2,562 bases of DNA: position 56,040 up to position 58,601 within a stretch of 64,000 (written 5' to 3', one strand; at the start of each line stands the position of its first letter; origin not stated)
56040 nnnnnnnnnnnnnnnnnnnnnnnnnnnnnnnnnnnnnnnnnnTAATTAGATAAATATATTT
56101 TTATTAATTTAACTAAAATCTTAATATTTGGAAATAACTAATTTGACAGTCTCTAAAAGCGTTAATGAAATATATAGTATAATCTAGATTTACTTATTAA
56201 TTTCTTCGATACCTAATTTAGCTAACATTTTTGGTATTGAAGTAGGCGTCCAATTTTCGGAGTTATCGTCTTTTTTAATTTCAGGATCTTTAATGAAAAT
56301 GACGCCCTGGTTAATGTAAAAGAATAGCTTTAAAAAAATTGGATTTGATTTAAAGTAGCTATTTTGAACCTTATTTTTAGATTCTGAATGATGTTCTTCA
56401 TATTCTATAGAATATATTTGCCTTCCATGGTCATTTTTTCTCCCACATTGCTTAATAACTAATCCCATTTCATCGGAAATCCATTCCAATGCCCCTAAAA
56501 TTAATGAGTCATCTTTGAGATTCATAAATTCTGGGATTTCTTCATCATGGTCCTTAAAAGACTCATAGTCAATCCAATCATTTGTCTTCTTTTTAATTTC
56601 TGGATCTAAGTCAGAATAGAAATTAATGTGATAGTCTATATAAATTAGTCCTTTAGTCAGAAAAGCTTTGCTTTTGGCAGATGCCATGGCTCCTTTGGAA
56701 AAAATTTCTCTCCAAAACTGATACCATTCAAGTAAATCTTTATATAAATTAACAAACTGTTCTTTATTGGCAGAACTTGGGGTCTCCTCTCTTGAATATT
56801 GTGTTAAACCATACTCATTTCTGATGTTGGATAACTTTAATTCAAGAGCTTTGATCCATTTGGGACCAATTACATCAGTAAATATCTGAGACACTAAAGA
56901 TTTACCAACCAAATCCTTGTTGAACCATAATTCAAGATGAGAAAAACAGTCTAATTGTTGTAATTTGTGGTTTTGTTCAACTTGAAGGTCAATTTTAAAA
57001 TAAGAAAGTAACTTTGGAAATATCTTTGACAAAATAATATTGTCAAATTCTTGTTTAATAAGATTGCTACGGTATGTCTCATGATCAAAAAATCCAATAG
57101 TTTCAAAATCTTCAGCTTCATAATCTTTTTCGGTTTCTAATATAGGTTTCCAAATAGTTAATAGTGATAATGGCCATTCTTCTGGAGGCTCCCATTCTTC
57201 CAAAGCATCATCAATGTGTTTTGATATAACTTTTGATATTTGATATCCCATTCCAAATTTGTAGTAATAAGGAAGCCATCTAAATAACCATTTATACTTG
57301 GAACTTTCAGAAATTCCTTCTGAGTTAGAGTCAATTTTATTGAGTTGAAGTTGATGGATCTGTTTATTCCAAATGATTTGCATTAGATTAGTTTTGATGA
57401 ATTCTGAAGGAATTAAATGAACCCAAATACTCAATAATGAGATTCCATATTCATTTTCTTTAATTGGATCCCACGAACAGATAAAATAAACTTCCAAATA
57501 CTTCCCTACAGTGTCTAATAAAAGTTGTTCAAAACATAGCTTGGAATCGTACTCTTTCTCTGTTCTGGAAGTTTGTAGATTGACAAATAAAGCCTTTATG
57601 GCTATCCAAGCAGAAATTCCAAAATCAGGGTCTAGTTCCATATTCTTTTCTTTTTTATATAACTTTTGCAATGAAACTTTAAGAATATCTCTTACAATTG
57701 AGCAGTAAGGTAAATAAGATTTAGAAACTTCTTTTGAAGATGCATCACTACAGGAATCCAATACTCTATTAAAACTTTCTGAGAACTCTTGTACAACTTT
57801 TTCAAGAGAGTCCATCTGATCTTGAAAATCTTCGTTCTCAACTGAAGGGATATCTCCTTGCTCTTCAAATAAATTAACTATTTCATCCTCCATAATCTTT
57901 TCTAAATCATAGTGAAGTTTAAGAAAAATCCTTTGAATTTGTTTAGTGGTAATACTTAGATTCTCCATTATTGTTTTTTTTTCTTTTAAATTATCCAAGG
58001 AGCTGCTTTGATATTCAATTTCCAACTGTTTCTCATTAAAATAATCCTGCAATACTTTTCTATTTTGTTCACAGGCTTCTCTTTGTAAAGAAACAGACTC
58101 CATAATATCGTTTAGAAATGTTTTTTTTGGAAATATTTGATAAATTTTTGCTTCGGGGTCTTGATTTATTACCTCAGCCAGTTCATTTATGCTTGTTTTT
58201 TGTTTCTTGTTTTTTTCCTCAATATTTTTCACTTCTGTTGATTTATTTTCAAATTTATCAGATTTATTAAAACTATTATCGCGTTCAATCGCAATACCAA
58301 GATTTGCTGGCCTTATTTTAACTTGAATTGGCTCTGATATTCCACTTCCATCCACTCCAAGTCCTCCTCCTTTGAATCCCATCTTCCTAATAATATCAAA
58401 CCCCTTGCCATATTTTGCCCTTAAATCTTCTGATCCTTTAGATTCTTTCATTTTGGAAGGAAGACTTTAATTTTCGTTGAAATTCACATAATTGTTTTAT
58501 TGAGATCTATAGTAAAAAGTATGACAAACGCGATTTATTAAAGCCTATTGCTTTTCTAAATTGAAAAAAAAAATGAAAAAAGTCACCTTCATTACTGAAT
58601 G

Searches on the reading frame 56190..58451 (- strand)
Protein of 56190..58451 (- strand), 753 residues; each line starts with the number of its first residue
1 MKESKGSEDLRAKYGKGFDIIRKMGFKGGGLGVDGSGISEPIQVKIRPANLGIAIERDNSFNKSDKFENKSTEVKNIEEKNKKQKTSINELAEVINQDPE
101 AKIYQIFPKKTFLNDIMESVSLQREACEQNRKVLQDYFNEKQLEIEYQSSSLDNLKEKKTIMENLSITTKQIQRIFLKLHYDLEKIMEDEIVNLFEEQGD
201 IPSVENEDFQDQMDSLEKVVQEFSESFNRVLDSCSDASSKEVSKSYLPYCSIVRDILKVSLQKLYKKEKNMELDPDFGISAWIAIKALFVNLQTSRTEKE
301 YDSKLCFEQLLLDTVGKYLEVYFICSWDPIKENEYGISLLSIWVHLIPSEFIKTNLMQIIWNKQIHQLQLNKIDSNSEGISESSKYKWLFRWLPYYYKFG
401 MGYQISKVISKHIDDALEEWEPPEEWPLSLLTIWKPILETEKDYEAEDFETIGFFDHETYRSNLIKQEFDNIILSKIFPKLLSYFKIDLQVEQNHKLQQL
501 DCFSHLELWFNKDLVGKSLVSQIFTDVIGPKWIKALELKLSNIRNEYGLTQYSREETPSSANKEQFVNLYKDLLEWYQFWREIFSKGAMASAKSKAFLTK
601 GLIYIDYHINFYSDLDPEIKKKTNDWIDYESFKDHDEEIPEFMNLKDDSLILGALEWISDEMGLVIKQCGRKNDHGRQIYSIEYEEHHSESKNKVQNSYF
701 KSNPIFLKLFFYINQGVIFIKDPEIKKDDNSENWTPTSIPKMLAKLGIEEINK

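Call 35: search_protein_families(library=pfam, proteins=[window:56190-58451:-], max_evalue=0.001)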
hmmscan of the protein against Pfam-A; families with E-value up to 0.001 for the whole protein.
window:56190-58451:- (753 aa): 2 families
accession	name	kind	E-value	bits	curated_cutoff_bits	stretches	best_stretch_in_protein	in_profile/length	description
PF07842.17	GCFC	-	2.7e-14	53.9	28.1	1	275-536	49-275/275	GC-rich sequence DNA-binding factor-like protein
PF01585.28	G-patch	-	1.4e-09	38.2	22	1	15-53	3-42/45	G-patch domain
